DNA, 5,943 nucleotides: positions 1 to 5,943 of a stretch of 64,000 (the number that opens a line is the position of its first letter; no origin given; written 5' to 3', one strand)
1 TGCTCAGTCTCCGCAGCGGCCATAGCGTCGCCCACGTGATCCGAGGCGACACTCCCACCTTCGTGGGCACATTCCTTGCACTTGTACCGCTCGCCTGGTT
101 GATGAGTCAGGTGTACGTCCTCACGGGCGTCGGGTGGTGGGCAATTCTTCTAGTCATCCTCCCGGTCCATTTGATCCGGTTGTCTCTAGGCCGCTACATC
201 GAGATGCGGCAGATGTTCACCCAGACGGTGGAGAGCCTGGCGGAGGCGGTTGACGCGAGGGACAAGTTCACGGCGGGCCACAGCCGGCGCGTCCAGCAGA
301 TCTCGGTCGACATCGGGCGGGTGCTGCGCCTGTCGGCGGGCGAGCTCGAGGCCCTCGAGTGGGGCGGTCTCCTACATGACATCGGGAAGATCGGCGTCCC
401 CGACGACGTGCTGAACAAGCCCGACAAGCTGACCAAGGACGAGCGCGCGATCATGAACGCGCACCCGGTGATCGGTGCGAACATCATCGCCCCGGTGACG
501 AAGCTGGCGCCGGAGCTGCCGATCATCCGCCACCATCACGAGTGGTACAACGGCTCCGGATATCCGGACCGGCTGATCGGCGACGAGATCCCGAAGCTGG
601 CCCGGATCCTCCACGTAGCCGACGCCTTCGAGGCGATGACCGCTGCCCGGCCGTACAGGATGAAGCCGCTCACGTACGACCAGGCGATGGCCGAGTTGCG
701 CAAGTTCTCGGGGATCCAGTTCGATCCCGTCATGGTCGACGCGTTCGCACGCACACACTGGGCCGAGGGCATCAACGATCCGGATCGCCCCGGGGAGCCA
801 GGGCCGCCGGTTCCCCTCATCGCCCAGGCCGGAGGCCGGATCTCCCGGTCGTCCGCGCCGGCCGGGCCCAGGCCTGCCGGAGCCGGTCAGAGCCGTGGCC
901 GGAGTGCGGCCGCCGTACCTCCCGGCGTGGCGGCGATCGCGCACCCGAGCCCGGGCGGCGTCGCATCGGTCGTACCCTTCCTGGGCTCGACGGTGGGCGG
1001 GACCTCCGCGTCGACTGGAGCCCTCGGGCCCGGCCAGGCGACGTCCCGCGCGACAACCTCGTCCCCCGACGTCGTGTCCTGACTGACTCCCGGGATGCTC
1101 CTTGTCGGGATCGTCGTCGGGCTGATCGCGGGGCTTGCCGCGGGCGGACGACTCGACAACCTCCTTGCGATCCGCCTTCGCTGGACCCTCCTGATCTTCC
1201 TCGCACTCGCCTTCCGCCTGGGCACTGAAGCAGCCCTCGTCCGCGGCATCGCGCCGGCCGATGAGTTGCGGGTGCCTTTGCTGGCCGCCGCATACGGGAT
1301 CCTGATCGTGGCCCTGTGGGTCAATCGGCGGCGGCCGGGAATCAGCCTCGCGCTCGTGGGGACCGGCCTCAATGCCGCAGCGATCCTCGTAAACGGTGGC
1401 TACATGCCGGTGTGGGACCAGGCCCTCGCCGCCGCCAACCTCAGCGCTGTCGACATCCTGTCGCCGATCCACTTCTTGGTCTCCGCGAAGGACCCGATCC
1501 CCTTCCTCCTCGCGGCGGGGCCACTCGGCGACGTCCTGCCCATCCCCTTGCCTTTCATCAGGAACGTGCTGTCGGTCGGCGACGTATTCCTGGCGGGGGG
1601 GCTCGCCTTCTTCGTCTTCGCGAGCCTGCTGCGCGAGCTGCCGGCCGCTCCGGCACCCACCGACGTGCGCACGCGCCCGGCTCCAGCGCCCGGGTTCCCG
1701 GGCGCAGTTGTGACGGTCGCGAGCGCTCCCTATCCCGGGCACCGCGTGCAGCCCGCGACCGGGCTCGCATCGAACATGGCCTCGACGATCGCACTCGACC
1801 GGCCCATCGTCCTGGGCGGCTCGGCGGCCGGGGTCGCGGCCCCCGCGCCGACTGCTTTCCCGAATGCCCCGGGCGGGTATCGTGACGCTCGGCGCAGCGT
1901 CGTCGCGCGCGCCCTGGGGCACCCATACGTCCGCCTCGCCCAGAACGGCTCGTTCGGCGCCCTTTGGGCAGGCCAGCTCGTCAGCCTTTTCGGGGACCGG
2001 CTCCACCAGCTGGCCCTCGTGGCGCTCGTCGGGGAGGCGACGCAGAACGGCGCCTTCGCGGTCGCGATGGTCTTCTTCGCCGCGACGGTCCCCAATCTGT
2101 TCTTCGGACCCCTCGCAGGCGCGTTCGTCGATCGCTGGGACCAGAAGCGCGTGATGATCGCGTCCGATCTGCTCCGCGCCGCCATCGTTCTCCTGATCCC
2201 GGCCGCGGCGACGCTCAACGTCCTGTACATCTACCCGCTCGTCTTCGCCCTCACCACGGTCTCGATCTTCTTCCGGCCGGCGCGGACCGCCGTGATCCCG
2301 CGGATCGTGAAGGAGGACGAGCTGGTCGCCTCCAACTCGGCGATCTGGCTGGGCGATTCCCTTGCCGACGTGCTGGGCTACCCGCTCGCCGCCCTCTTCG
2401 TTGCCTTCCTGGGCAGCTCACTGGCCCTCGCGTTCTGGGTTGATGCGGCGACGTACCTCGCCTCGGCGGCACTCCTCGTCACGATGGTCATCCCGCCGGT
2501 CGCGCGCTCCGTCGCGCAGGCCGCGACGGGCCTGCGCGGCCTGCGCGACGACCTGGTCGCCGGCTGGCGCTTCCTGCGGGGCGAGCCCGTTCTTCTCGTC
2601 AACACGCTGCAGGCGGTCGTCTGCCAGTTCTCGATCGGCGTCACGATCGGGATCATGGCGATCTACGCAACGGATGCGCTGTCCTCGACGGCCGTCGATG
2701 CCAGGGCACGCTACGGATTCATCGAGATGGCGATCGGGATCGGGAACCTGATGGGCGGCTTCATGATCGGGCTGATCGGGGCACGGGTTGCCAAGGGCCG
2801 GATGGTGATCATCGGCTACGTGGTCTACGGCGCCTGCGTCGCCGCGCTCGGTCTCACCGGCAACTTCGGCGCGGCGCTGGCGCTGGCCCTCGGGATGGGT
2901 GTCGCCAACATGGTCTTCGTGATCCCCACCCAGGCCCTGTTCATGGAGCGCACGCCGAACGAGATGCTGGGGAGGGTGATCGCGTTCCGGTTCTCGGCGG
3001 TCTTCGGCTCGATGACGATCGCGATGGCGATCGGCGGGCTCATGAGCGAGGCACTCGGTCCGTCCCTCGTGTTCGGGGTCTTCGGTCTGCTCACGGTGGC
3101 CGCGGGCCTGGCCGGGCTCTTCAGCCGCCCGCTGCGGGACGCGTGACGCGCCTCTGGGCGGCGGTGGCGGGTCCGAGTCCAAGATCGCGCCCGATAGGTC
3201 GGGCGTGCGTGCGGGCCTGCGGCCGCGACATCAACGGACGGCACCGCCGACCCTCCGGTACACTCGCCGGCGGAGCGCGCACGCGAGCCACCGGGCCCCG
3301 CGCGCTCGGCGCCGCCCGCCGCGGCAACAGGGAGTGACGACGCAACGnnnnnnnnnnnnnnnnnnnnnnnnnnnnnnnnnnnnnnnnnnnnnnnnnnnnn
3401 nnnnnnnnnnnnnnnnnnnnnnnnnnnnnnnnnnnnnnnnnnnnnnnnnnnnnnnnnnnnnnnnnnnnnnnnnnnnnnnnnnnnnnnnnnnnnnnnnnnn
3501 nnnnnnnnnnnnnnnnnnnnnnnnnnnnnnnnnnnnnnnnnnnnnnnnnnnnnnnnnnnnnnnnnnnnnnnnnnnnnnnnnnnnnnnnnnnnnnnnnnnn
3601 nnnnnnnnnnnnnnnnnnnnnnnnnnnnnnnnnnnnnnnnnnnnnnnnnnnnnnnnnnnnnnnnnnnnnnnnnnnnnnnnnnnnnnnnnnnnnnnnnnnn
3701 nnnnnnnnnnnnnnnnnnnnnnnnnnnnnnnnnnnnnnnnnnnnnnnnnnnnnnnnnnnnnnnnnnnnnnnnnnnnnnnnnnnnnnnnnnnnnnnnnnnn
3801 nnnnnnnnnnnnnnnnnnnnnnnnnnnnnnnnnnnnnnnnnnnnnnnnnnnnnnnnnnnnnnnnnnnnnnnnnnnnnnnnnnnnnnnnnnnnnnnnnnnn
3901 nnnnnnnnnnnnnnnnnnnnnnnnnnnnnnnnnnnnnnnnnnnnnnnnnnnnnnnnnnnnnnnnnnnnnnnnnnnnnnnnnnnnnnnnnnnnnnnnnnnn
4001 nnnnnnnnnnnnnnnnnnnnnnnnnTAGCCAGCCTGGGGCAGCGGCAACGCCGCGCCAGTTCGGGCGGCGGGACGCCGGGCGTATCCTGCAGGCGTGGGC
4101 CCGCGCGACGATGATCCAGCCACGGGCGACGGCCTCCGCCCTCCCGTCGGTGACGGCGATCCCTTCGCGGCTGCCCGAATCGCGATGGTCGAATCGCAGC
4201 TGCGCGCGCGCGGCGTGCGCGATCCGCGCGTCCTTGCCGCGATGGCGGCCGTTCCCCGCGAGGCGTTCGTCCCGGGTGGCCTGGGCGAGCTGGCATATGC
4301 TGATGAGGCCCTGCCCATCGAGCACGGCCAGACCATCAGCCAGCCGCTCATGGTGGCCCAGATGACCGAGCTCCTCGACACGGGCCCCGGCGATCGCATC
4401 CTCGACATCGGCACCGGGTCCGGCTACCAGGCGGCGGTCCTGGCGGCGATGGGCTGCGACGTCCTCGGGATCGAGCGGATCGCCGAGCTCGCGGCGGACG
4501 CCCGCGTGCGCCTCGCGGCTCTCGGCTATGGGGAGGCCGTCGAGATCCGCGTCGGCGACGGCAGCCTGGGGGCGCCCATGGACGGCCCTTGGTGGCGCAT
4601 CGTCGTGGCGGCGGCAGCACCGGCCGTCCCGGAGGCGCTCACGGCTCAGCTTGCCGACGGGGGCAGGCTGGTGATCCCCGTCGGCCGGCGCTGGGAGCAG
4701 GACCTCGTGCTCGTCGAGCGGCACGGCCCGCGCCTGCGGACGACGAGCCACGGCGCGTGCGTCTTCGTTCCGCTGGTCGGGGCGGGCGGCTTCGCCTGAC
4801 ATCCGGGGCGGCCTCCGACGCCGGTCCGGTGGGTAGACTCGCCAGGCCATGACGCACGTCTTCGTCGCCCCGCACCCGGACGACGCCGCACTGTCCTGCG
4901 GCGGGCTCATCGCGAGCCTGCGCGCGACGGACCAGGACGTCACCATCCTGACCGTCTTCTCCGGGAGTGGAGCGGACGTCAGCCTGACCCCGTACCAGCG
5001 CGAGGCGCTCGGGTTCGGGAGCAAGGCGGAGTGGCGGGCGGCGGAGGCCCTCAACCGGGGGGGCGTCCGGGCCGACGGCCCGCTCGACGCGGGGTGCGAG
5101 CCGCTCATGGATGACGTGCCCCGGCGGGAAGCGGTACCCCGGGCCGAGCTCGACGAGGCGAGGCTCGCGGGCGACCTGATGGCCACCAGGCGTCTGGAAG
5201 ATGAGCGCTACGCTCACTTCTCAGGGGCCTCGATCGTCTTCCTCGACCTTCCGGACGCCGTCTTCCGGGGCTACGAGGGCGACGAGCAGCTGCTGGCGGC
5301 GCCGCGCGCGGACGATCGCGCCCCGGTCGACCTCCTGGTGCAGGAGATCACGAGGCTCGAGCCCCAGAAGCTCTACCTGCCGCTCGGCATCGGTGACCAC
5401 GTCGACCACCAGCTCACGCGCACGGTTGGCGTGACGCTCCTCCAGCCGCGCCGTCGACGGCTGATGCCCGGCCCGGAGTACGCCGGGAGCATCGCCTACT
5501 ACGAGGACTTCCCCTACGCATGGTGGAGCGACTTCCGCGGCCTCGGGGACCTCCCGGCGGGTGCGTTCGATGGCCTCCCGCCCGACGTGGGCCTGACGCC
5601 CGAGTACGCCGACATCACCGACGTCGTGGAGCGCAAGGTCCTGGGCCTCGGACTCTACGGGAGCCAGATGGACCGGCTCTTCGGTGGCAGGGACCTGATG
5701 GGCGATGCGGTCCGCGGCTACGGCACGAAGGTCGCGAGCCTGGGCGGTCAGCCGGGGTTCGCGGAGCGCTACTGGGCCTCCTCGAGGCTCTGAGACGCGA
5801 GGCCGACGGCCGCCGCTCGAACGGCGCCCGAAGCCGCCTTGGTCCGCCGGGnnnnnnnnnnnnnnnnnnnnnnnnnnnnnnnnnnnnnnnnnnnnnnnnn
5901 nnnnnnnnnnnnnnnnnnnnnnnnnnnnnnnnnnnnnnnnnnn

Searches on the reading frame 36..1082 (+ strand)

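Call 9: search_protein_families(library=pfam, proteins=[window:36-1082:+], max_evalue=0.01)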
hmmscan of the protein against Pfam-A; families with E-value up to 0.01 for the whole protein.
window:36-1082:+ (348 aa): 2 families
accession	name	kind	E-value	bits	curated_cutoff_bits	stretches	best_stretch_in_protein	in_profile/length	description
PF13487.12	HD_5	-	8.6e-39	133.4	27.2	1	68-231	3-168/170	HD domain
PF01966.28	HD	-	2.5e-21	76.6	22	1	80-201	2-116/116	HD domain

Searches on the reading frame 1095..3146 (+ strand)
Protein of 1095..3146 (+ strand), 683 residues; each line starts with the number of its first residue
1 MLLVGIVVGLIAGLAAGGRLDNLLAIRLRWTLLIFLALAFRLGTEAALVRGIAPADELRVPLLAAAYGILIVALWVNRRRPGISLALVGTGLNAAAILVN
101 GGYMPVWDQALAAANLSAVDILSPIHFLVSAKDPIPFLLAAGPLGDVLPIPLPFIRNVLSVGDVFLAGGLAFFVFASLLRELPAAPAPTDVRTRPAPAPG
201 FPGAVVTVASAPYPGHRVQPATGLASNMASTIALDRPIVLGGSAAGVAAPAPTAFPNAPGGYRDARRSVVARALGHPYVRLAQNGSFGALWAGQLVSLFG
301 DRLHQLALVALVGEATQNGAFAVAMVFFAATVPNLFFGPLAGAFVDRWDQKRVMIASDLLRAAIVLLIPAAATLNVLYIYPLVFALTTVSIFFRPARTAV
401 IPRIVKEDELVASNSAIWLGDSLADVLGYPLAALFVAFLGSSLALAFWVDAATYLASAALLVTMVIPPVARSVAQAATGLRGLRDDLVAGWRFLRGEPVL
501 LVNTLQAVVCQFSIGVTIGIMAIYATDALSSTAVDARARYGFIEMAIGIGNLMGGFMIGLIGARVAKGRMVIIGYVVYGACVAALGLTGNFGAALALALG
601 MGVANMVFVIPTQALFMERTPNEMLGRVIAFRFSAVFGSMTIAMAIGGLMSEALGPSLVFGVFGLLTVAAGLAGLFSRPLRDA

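Call 9: search_protein_families(library=pfam, proteins=[window:1095-3146:+], max_evalue=0.01)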
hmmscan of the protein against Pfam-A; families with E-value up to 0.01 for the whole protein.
window:1095-3146:+ (683 aa): 3 families
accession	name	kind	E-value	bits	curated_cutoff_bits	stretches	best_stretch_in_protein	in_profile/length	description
PF17248.7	DUF5317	-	1.7e-23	83.7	25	1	26-175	2-151/151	Family of unknown function (DUF5317)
PF07690.21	MFS_1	-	5.4e-21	75.3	33.4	2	290-522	1-222/347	Major Facilitator Superfamily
PF05977.19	MFS_3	-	7.7e-21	74.6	27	1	284-675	9-391/524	Transmembrane secretion effector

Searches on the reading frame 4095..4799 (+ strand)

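Call 9: search_protein_families(library=pfam, proteins=[window:4095-4799:+], max_evalue=0.01)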
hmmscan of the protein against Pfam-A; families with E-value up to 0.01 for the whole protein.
window:4095-4799:+ (234 aa): 8 families
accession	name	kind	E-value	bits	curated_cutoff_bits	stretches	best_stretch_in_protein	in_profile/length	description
PF01135.25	PCMT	-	4.1e-58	197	20.3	1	34-229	8-207/210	Protein-L-isoaspartate(D-aspartate) O-methyltransferase (PCMT)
PF13649.12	Methyltransf_25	-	7.2e-05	23.8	27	1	102-158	1-57/97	Methyltransferase domain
PF13847.12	Methyltransf_31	-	0.00028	21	27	1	98-155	3-62/145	Methyltransferase domain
PF02353.26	CMAS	-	0.00052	19.8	27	1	88-154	52-119/273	Mycolic acid cyclopropane synthetase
PF08241.18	Methyltransf_11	-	0.00055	21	21.2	1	103-156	1-51/95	Methyltransferase domain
PF13489.12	Methyltransf_23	-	0.00064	19.9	27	1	93-131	16-55/164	Methyltransferase domain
PF13679.12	Methyltransf_32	-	0.0021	18.5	27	1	87-148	13-81/143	Methyltransferase domain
PF04445.19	SAM_MT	-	0.0023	17.8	26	0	100-130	73-103/230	Putative SAM-dependent methyltransferase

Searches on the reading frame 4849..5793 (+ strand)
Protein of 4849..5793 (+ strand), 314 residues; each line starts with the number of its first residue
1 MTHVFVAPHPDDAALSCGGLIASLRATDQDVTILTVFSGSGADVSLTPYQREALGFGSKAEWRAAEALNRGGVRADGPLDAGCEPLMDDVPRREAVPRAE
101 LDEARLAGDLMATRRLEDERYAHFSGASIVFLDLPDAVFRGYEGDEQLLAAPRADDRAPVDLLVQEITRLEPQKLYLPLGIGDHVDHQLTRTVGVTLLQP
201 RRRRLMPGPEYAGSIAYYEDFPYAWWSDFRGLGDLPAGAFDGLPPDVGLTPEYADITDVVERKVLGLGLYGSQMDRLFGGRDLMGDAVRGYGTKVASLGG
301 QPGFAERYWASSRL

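Call 9: search_protein_families(library=pfam, proteins=[window:4849-5793:+], max_evalue=0.01)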
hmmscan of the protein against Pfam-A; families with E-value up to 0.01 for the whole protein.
window:4849-5793:+ (314 aa): 1 family
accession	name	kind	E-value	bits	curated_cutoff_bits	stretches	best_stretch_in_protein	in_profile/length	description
PF02585.22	PIG-L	-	3.5e-17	63.5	28.2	2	4-67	1-65/129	GlcNAc-PI de-N-acetylase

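Call 46: search_protein_families(library=ncbifam, proteins=[window:4849-5793:+], max_evalue=0.0001)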
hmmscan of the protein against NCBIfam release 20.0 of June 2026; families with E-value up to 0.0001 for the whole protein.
window:4849-5793:+ (314 aa): 0 families
